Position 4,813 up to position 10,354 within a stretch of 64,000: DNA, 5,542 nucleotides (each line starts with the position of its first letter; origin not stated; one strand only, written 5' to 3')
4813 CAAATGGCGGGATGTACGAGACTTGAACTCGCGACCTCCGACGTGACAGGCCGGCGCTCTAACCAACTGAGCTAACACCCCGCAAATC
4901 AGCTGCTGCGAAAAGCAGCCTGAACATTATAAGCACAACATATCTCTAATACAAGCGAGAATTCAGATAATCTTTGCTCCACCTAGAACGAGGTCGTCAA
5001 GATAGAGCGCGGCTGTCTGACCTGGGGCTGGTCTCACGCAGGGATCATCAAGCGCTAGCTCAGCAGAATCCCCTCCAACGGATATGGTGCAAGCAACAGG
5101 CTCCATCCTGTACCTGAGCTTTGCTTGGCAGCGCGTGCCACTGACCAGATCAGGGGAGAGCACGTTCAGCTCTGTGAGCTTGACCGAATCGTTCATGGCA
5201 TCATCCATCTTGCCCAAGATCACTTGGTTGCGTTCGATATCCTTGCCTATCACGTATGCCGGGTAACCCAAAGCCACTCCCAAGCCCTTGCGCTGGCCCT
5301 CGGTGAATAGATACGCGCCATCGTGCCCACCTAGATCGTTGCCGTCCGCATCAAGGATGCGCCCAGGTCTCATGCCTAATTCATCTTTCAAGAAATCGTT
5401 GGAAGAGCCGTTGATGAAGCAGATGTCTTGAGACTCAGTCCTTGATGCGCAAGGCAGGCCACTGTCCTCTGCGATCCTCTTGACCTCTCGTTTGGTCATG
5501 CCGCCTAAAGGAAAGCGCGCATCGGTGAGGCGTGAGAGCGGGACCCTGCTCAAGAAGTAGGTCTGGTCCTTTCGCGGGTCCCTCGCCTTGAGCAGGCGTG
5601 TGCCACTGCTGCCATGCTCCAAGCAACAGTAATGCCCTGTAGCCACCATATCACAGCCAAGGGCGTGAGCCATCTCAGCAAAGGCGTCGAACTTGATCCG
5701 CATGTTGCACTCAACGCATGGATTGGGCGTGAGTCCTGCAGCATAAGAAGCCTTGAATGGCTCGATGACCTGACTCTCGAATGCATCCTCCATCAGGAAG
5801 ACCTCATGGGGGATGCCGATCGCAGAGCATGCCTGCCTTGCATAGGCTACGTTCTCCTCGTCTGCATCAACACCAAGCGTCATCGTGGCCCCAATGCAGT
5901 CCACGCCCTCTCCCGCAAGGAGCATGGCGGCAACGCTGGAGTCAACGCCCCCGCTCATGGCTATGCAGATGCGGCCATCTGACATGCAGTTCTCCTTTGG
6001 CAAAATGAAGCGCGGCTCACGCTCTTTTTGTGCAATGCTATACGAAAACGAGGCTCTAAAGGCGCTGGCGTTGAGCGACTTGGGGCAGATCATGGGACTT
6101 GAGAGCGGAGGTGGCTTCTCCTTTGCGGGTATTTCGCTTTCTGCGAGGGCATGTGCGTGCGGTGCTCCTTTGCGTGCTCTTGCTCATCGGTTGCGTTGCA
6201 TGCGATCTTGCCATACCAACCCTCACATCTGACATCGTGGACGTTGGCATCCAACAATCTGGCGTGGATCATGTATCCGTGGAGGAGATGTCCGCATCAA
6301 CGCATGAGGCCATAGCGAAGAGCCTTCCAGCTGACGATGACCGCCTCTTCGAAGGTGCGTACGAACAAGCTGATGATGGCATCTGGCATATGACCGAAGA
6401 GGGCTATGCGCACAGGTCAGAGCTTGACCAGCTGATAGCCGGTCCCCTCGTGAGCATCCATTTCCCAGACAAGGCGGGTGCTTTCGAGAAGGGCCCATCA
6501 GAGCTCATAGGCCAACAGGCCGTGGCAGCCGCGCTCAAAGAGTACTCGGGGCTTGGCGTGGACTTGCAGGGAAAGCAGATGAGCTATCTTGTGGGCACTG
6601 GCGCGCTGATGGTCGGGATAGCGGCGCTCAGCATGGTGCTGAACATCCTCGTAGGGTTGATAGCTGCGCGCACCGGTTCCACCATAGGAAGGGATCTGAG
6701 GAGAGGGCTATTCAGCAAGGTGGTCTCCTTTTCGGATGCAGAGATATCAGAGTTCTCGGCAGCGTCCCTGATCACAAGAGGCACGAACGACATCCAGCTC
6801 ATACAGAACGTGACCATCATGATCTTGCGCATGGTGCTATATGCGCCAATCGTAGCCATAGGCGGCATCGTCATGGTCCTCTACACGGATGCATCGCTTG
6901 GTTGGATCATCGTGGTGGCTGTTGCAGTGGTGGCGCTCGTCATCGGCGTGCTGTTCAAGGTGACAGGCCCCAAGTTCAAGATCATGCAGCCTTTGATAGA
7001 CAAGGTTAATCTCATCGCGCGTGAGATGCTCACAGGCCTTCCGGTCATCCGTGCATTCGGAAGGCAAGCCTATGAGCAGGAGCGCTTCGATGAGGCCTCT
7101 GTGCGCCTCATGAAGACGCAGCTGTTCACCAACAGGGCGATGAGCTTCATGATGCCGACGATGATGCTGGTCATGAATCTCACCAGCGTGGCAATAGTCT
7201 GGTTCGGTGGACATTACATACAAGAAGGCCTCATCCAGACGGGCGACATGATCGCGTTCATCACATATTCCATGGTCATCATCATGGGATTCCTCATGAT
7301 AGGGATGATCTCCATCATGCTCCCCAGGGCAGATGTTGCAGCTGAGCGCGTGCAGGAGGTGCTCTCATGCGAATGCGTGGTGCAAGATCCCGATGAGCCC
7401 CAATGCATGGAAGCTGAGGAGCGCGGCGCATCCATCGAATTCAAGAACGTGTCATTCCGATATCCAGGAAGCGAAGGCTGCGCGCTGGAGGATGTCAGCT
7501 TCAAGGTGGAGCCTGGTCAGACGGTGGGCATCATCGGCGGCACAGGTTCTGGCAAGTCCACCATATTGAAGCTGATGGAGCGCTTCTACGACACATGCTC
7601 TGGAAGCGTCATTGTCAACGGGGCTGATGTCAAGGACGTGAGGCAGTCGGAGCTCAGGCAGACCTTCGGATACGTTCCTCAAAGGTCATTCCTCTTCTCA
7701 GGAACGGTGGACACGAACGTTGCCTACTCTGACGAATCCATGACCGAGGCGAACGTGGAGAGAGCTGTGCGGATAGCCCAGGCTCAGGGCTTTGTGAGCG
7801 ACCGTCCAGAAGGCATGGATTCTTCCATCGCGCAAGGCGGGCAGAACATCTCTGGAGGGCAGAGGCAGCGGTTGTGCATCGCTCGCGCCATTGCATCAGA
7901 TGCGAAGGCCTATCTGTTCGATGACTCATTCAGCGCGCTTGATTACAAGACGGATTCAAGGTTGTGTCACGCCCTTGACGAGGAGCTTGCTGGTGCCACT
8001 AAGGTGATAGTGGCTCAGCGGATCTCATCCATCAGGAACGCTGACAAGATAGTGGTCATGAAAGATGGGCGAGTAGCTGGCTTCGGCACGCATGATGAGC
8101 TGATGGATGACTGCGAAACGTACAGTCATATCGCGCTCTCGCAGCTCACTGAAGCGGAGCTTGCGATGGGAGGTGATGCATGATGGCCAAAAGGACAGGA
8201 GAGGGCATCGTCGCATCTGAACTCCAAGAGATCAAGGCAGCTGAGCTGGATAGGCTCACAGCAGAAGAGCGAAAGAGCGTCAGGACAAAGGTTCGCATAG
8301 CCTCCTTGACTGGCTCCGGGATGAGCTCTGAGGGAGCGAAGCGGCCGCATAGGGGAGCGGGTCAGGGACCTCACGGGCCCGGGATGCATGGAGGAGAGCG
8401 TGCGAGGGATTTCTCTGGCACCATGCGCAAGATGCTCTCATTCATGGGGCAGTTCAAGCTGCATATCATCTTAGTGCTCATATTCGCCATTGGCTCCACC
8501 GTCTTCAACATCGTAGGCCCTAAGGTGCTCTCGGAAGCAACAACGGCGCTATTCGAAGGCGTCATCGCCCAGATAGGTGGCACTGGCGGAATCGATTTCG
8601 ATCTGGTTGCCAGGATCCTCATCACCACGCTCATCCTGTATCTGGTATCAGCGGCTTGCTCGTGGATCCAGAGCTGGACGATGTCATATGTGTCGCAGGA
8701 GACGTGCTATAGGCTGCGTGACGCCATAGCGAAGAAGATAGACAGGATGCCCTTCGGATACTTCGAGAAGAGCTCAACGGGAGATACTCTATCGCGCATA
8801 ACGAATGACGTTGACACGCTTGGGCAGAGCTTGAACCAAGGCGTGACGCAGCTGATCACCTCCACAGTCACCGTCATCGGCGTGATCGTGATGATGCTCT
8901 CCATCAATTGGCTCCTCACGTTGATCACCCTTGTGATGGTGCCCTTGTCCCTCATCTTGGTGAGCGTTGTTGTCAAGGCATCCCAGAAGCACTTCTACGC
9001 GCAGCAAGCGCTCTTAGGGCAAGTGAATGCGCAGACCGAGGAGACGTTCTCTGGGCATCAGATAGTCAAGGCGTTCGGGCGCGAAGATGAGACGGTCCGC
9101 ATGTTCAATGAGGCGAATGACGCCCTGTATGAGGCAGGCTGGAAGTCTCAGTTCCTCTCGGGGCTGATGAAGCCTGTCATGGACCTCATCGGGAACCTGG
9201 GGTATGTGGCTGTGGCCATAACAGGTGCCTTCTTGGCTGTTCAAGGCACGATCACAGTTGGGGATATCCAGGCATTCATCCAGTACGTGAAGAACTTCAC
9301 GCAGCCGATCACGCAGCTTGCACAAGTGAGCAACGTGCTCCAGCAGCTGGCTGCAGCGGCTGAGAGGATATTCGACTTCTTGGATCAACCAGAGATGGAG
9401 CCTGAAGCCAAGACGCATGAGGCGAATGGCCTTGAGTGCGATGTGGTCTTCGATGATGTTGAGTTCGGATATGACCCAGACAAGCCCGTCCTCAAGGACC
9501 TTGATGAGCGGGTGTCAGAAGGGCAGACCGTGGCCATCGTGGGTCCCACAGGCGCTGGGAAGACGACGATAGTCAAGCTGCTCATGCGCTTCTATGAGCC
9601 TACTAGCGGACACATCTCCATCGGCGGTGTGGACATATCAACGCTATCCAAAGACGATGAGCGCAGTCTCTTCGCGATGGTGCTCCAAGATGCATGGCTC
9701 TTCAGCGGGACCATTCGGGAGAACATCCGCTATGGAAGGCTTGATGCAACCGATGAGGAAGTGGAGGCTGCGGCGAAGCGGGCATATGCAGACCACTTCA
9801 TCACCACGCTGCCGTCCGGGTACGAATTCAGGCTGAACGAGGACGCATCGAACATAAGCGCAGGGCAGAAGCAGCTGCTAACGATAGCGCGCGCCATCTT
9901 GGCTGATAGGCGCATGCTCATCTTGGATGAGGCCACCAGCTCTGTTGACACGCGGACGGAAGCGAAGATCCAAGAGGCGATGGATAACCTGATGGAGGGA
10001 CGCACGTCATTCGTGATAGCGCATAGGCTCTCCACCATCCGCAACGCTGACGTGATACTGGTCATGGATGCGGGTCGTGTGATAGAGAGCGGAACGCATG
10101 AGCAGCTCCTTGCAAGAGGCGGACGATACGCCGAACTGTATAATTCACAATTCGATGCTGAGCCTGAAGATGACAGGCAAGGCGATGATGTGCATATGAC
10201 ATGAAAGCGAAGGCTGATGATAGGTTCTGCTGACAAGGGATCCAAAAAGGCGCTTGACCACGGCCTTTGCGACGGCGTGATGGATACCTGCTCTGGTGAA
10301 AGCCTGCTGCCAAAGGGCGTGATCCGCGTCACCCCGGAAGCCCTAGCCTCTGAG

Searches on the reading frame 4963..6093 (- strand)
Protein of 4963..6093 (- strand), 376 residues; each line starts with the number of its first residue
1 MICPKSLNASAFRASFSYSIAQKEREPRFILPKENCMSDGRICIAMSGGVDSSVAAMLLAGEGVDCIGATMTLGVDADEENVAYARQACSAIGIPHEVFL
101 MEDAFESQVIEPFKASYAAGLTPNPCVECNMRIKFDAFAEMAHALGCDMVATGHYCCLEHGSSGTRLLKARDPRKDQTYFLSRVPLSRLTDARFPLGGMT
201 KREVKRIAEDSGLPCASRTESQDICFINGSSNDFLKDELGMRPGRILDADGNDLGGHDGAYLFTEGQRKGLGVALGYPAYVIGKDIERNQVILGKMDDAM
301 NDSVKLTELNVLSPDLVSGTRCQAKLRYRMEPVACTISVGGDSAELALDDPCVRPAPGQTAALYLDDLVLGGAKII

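Call 41: search_protein_families(library=pfam, proteins=[window:4963-6093:-], max_evalue=0.01)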
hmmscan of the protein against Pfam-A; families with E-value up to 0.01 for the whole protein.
window:4963-6093:- (376 aa): 8 families
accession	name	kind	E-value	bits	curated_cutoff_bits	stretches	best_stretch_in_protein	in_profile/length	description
PF03054.22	tRNA_Me_trans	-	7.7e-61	205.7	20.6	1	41-228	2-201/202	tRNA methyl transferase HUP domain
PF20259.3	tRNA_Me_trans_M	-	8.2e-17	61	27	1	232-294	1-65/66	tRNA methyl transferase PRC-barrel domain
PF20258.4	tRNA_Me_trans_C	-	7.4e-13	49.1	20.6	1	304-375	4-77/77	Aminomethyltransferase beta-barrel domain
PF00733.27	Asn_synthase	-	8.9e-07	29.3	21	1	35-108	13-87/354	Asparagine synthase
PF24167.1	DUF7411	-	3.2e-05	24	28.7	1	42-111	3-68/194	Family of unknown function (DUF7411)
PF02540.23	NAD_synthase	-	0.0011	18.6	21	1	42-109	21-89/242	NAD synthase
PF00764.25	Arginosuc_synth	-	0.0024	18.4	27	1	41-94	1-53/162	Arginosuccinate synthase N-terminal HUP domain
PF06508.19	QueC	-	0.0045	17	22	0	44-102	4-61/210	Queuosine biosynthesis protein QueC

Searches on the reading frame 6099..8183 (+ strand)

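Call 73: search_protein_families(library=pfam, proteins=[window:6099-8183:+], max_evalue=0.0001)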
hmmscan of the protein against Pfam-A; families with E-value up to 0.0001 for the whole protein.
window:6099-8183:+ (694 aa): 2 families
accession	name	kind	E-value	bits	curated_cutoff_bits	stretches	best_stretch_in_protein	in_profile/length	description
PF00664.28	ABC_membrane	-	1.1e-36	127.4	28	1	164-396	40-272/274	ABC transporter transmembrane region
PF00005.33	ABC_tran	-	5e-28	98.8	25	1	463-611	1-136/137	ABC transporter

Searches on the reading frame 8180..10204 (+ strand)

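Call 73: search_protein_families(library=pfam, proteins=[window:8180-10204:+], max_evalue=0.0001)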
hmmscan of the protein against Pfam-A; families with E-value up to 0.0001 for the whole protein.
window:8180-10204:+ (674 aa): 5 families
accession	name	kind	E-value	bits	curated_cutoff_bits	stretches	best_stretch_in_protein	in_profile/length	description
PF00664.28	ABC_membrane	-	1.1e-56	192.9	28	1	96-376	1-273/274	ABC transporter transmembrane region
PF00005.33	ABC_tran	-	1.9e-29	103.5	25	1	438-587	1-137/137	ABC transporter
PF13191.12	AAA_16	-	1.6e-05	25.9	32.6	0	439-586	13-142/167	AAA ATPase domain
PF13304.12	AAA_21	-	6.9e-05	23.5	27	0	548-613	227-295/304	AAA domain, putative AbiEii toxin, Type IV TA system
PF02463.25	SMC_N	-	8.8e-05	22.5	40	0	558-628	136-210/220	RecF/RecN/SMC N terminal domain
